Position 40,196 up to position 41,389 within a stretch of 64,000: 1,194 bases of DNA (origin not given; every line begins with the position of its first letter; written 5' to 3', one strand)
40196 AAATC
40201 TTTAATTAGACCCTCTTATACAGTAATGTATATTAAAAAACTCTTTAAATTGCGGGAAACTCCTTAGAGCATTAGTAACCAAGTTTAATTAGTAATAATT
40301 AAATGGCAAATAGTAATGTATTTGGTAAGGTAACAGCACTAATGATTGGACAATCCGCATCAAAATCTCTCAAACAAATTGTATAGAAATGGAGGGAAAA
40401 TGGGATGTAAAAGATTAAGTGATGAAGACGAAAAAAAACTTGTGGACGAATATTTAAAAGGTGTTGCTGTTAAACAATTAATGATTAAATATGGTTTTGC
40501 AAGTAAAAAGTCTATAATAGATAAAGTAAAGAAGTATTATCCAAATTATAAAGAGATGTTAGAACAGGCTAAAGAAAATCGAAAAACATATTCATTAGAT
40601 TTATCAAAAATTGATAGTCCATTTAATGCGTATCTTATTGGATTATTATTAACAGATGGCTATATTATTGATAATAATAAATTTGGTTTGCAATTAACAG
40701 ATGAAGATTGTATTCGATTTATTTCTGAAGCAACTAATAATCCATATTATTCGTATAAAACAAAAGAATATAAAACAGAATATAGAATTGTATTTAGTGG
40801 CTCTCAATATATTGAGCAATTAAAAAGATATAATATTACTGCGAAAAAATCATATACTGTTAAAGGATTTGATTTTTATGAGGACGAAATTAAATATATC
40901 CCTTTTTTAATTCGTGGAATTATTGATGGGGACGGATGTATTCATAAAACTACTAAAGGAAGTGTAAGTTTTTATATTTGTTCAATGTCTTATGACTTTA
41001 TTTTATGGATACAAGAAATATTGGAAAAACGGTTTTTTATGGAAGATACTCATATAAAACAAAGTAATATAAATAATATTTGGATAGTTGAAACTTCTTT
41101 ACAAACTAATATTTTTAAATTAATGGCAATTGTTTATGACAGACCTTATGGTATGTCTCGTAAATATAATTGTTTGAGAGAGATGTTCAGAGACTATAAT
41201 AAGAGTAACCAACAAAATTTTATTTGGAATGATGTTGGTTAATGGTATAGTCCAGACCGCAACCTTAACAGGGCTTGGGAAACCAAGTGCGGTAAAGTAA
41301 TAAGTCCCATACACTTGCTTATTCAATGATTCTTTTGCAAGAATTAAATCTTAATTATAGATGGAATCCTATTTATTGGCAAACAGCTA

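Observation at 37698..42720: PolIII-alpha-type polymerase gene split inside the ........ block by a HEG-bearing element flanked by a 9-bp duplication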

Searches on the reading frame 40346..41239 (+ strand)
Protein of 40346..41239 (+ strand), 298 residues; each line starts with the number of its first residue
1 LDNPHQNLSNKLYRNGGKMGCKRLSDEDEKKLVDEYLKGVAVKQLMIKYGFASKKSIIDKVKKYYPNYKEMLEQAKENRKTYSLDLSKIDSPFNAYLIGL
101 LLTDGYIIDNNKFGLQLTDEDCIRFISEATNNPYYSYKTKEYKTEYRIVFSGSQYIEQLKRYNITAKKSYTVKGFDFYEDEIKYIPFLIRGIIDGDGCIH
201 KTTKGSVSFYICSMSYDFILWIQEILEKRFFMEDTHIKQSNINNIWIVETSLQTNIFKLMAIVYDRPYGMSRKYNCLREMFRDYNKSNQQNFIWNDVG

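Call 5: search_protein_families(library=pfam, proteins=[window:40346-41239:+], max_evalue=0.01)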
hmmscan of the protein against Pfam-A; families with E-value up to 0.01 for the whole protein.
window:40346-41239:+ (298 aa): 3 families
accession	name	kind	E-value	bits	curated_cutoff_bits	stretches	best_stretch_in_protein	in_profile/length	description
PF14528.11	LAGLIDADG_3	-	6.2e-08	33.2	22.5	1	189-239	7-55/82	LAGLIDADG-like domain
PF14527.11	LAGLIDADG_WhiA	-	0.00036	21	23.2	0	94-169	2-79/93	WhiA LAGLIDADG-like domain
PF00565.23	SNase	-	0.0011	19.9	21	1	25-80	46-102/107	Staphylococcal nuclease homologue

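Call 32: search_solved_structures(query=window:40400-41239:+, max_evalue=1, show_alignments=1)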
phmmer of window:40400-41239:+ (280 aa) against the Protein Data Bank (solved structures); distinct sequences matched with E-value up to 1: 1.
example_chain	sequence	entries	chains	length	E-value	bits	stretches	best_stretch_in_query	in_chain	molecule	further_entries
2w0m_A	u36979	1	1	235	0.079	15.8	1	167-223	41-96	SSO2452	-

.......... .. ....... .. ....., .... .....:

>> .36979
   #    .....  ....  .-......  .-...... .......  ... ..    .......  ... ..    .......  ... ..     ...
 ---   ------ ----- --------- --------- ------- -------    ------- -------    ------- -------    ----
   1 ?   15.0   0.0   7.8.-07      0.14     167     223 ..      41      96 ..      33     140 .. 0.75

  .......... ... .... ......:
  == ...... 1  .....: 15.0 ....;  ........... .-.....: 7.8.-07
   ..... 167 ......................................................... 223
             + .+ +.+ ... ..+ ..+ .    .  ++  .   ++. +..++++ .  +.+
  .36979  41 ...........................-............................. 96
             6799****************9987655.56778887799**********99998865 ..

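Call 33: search_protein_families(library=phrogs, proteins=[window:40400-41239:+], max_evalue=0.001)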
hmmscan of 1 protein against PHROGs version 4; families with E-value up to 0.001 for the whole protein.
window:40400-41239:+ (280 aa): 2 families
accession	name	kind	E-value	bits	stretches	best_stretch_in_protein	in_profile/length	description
phrog_4645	-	DNA, RNA and nucleotide metabolism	1.5e-23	84.4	1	10-265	45-306/308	endonuclease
phrog_11023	-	DNA, RNA and nucleotide metabolism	0.00022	22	0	170-237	10-76/185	homing endonuclease with LAGLIDADG motif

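Call 34: search_protein_families(library=ncbifam, proteins=[window:40400-41239:+], max_evalue=0.01)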
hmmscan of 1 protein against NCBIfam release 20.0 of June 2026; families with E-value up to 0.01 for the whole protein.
window:40400-41239:+ (280 aa): 0 families

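Call 36: search_dna_similar(query=window:40400-41239:+, collection=phages, mode=protein, max_rows=30, max_evalue=0.001)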
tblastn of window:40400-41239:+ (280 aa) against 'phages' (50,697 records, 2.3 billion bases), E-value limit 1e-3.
Records with a match: 1; places in all: 1; records where one place covers at least 80% of the query: 1.
Best place of each record, by identity: <60% 1.
By first word of the organism name: Dulem 1.
By host as written in the record: Varecia variegata 1.
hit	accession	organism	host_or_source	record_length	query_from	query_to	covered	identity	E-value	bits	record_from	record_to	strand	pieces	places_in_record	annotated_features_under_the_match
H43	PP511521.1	Dulem virus 36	Varecia variegata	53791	3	267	95%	36.7%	2e-42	160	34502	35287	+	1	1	hypothetical protein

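Call 37: get_annotated_region(hit=H43, flank=3500)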
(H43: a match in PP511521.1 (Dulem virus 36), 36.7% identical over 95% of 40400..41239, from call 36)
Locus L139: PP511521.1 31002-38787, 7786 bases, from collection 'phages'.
description: Dulem virus 36 isolate Duke_24FS_3, complete genome.
organism: Dulem virus 36 (NCBI taxid 3145754)
taxonomy: Viruses; Duplodnaviria; Heunggongvirae; Uroviricota; Caudoviricetes
host: Varecia variegata; source: feces; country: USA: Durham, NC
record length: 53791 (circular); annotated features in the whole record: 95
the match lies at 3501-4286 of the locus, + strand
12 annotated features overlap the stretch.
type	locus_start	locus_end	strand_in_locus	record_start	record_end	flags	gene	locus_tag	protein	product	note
CDS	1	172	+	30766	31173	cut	-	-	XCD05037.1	hypothetical protein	-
CDS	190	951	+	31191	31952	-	-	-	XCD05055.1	hypothetical protein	-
CDS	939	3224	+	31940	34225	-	-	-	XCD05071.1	polymerase/primase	-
CDS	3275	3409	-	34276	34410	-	-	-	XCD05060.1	hypothetical protein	-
CDS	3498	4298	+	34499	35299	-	-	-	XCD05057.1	hypothetical protein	-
CDS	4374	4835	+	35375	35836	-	-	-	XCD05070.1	polymerase/primase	-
CDS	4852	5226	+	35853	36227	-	-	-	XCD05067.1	nucelotide kinase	-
CDS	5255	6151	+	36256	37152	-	-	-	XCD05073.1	protein recA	-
CDS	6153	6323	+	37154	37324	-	-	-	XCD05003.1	hypothetical protein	-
CDS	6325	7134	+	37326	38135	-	-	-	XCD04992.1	exonuclease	-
CDS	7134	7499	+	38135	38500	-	-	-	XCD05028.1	hypothetical protein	-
CDS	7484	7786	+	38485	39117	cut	-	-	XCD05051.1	hypothetical protein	-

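Call 60: predict_structure(protein=window:40400-41239:+)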
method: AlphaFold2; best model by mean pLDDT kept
length: 280 residues; sequences in the alignment: 1
mean_pLDDT: 39.7   pTM: 0.26
mean pLDDT of the five models: 39.7, 36.6, 34.8, 33.0, 31.4
residues with pLDDT >= 90: 0; 70-90: 21; 50-70: 30; < 50: 229
segments of 3 or more residues with pLDDT < 50: 56-280
pLDDT, mean of each block of 10 residues (from residue 1): 70 73 60 63 71 46 34 36 31 29 32 25 25 29 27 27 29 32 32 38 44 36 37 33 36 39 40 36
secondary structure, 60 per line:
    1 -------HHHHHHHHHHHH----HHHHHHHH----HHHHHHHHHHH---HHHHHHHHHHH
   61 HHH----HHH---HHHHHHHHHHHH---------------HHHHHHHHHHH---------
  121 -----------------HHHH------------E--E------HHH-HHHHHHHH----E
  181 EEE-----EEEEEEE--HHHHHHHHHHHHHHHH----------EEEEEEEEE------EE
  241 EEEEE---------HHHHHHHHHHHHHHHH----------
elements in order: H8-19 H24-31 H36-46 H50-63 H74-85 H101-111 H138-141 H168-175 E180-183 E189-195 H198-213 E224-232 E239-245 H255-270

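Call 61: find_homologous_proteins(query=window:40400-41239:+, max_evalue=0.00001)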
Query window:40400-41239:+ (280 aa): 573 proteins with E <= 0.00001 among 1231 candidates; the best 120 are listed.
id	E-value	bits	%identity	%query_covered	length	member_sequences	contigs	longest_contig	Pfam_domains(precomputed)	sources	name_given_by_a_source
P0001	1.8e-177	607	96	100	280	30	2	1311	PF14528.12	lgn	-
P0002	3.3e-174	596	94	100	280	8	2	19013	PF14528.12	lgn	-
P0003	8.6e-113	395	61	99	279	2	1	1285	-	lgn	-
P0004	1.0e-112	394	63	99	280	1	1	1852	PF14528.12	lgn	-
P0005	1.1e-111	391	62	99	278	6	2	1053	PF14528.12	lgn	-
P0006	1.5e-107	377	59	99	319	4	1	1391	PF14528.12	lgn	-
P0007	2.9e-105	370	59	99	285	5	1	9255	PF14528.12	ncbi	-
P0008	1.7e-102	361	59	100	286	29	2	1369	PF14528.12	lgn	-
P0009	6.2e-102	359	64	87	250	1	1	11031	PF14528.12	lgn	-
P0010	5.2e-101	356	59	97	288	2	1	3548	-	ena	-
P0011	7.3e-98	346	57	100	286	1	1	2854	PF14528.12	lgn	-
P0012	1.1e-95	339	56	99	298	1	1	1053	PF14528.12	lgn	-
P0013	3.7e-95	337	57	96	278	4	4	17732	-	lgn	-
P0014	6.2e-94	333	93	59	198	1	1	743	-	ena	-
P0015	2.6e-93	331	57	97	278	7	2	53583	PF14528.12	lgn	-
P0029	1.9e-86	308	58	91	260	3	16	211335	PF14528.12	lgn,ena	-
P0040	7.6e-85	303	53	96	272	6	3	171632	PF14528.12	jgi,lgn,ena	-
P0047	2.9e-84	301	52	95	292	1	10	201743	PF14528.12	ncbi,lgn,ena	-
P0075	2.8e-82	295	49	96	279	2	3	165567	-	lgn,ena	-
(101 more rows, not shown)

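Call 63: find_encoding_contigs(protein=P0047, flank=4000, max_places=3)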
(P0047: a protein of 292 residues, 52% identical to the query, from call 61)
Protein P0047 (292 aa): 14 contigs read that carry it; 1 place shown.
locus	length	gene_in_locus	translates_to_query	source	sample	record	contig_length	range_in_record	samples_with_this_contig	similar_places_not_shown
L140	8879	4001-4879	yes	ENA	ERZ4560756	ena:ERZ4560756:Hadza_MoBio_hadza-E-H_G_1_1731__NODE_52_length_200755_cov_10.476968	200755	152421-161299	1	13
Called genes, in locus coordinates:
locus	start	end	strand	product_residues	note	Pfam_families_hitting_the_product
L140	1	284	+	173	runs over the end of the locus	-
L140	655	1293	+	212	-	PF12705:PDDEXK_1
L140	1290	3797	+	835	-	PF02811:PHP, PF07733:DNA_pol3_alpha, PF17657:DNA_pol3_finger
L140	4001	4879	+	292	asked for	PF14528:LAGLIDADG_3 (faint)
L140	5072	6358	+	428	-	PF14579:HHH_6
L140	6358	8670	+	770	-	PF23139:OB_YrrC (faint), PF14490:HHH_RecD2, PF13245:AAA_19, PF13604:AAA_30, PF01443:Viral_helicase1 (faint), PF18335:SH3_13, PF13538:UvrD_C_2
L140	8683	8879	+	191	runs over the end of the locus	PF22769:DCD (faint), PF00692:dUTPase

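Call 64: find_encoding_contigs(protein=P0029, flank=4000, max_places=3)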
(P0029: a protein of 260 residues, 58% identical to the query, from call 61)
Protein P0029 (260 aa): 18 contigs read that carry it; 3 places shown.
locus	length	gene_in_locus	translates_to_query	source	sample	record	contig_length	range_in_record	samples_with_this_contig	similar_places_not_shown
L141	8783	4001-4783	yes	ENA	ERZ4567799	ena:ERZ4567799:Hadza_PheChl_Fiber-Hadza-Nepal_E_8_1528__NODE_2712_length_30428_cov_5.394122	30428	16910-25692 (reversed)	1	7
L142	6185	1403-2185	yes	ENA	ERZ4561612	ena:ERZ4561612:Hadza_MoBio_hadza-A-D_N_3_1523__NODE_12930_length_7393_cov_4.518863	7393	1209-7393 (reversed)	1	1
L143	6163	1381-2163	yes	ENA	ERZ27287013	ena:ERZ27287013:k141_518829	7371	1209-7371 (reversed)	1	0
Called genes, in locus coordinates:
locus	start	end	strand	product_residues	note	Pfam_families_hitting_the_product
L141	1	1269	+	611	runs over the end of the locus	PF01368:DHH, PF17768:RecJ_OB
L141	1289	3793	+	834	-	PF02811:PHP, PF07733:DNA_pol3_alpha, PF17657:DNA_pol3_finger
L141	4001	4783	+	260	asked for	PF14528:LAGLIDADG_3 (faint)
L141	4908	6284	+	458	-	PF14579:HHH_6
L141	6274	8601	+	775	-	PF14490:HHH_RecD2, PF13245:AAA_19, PF13604:AAA_30, PF18335:SH3_13, PF13538:UvrD_C_2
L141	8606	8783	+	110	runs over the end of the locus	-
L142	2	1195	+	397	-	?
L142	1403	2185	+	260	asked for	PF14528:LAGLIDADG_3 (faint)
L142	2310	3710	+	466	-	PF14579:HHH_6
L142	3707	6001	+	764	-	PF14490:HHH_RecD2, PF13245:AAA_19, PF13604:AAA_30, PF18335:SH3_13, PF13538:UvrD_C_2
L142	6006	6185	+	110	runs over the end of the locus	-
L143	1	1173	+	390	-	?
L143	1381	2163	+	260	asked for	PF14528:LAGLIDADG_3 (faint)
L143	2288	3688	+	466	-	PF14579:HHH_6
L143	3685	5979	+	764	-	PF14490:HHH_RecD2, PF13245:AAA_19, PF13604:AAA_30, PF18335:SH3_13, PF13538:UvrD_C_2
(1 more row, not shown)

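Call 67: find_encoding_contigs(protein=P0007, flank=3500, max_places=2)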
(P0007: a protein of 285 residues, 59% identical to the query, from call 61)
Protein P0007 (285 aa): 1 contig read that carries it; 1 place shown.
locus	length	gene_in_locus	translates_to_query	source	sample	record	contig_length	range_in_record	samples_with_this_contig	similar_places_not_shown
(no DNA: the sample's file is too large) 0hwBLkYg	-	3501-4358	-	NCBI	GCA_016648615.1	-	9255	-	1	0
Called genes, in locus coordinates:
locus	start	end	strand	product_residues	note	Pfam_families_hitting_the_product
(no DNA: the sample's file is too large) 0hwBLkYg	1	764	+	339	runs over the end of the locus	PF12705:PDDEXK_1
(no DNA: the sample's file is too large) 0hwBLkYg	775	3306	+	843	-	PF02811:PHP, PF07733:DNA_pol3_alpha, PF17657:DNA_pol3_finger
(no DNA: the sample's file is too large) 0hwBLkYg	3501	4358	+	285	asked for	PF14528:LAGLIDADG_3 (faint)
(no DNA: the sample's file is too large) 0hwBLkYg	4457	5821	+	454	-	PF14579:HHH_6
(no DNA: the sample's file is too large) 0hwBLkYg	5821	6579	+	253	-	?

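Call 68: find_encoding_contigs(protein=P0015, flank=3500, max_places=2)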
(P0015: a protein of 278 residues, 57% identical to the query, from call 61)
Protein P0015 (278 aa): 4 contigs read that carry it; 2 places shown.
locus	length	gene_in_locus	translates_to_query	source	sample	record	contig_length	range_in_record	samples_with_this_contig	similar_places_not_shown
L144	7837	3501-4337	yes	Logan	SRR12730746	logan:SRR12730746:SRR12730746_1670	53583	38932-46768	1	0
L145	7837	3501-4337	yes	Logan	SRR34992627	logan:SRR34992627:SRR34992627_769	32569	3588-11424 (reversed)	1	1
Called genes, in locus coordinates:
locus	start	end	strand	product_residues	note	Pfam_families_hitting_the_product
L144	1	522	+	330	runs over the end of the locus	PF12705:PDDEXK_1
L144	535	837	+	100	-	-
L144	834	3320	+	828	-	PF02811:PHP, PF07733:DNA_pol3_alpha, PF17657:DNA_pol3_finger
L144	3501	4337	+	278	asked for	PF14528:LAGLIDADG_3 (faint)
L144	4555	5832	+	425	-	PF14579:HHH_6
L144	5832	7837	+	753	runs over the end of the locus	PF23139:OB_YrrC, PF14490:HHH_RecD2, PF13604:AAA_30, PF01443:Viral_helicase1 (faint), PF13245:AAA_19, PF18335:SH3_13, PF13538:UvrD_C_2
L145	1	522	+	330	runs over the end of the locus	PF12705:PDDEXK_1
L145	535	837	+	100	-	-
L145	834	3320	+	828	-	PF02811:PHP, PF07733:DNA_pol3_alpha, PF17657:DNA_pol3_finger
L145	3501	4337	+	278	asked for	PF14528:LAGLIDADG_3 (faint)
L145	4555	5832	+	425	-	PF14579:HHH_6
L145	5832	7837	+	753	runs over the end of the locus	PF23139:OB_YrrC, PF14490:HHH_RecD2, PF13604:AAA_30, PF01443:Viral_helicase1 (faint), PF13245:AAA_19, PF18335:SH3_13, PF13538:UvrD_C_2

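Call 69: find_encoding_contigs(protein=P0040, flank=3500, max_places=2)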
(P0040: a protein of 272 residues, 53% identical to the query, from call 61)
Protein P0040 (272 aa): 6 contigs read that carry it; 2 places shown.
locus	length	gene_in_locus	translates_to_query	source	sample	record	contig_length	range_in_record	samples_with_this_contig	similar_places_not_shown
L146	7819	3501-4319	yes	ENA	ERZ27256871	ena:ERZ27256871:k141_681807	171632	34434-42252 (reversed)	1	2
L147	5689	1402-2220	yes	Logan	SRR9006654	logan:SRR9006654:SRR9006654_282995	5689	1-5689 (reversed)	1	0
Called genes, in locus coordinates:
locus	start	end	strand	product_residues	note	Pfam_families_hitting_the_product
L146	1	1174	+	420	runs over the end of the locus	PF02811:PHP, PF07733:DNA_pol3_alpha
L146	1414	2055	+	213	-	PF01541:GIY-YIG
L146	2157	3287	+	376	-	PF07733:DNA_pol3_alpha, PF17657:DNA_pol3_finger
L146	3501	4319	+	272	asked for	PF14528:LAGLIDADG_3 (faint)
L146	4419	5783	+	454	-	PF14579:HHH_6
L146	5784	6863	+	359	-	-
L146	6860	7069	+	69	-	-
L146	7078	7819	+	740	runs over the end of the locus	PF03477:ATP-cone, PF13597:NRDD, PF01228:Gly_radical (weak)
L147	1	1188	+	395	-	?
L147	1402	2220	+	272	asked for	PF14528:LAGLIDADG_3 (faint)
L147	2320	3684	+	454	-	PF14579:HHH_6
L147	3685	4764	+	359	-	-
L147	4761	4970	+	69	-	-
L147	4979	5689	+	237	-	?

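Call 70: find_encoding_contigs(protein=P0075, flank=3500, max_places=2)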
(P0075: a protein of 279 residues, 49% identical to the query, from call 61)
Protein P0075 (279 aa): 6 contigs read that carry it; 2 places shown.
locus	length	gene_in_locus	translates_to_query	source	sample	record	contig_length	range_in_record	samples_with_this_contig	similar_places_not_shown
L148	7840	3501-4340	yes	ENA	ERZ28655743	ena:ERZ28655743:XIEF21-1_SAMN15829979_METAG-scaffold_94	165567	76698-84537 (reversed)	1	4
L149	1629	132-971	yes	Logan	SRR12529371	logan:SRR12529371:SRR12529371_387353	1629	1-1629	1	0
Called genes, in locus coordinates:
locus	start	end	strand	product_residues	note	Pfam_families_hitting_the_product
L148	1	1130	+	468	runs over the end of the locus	PF02811:PHP, PF07733:DNA_pol3_alpha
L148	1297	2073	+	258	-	PF01541:GIY-YIG, PF18024:HTH_50 (faint), PF02796:HTH_7 (faint), PF13384:HTH_23 (faint)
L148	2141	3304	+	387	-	PF07733:DNA_pol3_alpha, PF17657:DNA_pol3_finger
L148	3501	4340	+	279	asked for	-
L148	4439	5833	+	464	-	PF14579:HHH_6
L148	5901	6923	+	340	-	-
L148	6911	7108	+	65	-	-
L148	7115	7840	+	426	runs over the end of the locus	PF03477:ATP-cone, PF13597:NRDD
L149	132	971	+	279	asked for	-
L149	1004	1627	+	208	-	?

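Call 73: predict_structure(alignment_id=A2)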
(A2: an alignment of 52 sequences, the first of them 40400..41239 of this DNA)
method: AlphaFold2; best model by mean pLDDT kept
length: 280 residues; sequences in the alignment: 52
mean_pLDDT: 86.8   pTM: 0.86
mean pLDDT of the five models: 86.8, 86.5, 86.4, 85.7, 84.6
residues with pLDDT >= 90: 150; 70-90: 105; 50-70: 11; < 50: 14
segments of 3 or more residues with pLDDT < 50: 266-268, 270-280
pLDDT, mean of each block of 10 residues (from residue 1): 74 88 88 86 84 79 80 96 96 95 93 93 91 93 94 94 97 94 80 95 98 97 89 91 89 82 55 40
secondary structure, 60 per line:
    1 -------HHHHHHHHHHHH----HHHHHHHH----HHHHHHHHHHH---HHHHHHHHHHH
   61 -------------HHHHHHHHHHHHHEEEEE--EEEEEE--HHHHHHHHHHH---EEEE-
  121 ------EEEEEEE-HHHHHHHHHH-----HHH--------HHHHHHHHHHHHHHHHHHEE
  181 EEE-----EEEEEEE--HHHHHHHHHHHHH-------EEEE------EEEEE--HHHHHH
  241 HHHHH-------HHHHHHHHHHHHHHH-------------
elements in order: H8-19 H24-31 H36-46 H50-60 H74-86 E87-91 E94-99 H102-112 E116-119 E127-133 H135-144 H161-178 E179-183 E189-195 H198-210 E218-221 E228-232 H235-245 H253-267
